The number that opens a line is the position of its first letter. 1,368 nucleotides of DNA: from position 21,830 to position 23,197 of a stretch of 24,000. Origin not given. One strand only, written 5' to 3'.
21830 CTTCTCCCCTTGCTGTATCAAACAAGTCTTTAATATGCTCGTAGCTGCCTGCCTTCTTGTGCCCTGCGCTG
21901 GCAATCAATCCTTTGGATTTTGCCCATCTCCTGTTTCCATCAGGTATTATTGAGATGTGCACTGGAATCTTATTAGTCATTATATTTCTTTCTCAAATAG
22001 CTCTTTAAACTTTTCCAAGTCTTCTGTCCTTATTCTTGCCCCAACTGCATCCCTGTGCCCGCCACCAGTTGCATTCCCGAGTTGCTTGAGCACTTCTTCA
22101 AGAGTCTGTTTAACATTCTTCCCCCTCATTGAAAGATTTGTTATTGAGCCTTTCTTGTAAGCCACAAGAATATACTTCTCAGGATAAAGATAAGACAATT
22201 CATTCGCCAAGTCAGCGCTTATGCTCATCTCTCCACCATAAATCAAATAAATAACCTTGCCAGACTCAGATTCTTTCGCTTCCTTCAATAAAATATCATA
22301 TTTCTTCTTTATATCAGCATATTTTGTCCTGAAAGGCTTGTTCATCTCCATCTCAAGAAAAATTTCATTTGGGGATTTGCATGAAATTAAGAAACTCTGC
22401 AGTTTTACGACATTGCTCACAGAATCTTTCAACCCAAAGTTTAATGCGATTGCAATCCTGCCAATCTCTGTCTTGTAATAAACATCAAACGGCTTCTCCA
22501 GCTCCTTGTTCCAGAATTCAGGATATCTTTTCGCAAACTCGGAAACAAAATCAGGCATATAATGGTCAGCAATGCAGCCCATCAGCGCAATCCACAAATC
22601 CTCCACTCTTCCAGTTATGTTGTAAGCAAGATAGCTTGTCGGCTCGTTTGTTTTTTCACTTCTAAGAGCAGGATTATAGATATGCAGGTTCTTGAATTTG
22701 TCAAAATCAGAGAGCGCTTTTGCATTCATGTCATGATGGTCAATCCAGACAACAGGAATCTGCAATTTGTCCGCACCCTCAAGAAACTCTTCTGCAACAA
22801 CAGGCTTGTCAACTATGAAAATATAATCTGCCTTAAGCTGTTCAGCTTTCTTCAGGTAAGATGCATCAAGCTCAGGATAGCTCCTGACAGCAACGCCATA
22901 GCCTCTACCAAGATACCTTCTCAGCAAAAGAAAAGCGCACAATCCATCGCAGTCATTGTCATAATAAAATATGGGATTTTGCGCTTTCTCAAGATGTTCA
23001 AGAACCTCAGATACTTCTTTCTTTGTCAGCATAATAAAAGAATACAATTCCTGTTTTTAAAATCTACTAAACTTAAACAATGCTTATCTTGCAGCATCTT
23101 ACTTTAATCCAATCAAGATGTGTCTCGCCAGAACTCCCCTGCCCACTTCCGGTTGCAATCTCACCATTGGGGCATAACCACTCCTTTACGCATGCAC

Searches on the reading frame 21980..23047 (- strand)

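Call 36: search_protein_families(library=pfam, proteins=[window:21980-23047:-], max_evalue=0.01)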
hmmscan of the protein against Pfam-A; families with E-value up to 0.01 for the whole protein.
window:21980-23047:- (355 aa): 2 families
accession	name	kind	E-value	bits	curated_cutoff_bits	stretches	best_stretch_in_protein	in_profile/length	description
PF02272.25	DHHA1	-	7.9e-09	36.3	25.9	1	264-354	3-99/102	DHHA1 domain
PF01368.27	DHH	-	9.2e-08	32.9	28.1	1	29-112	8-79/125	DHH family, N-terminal domain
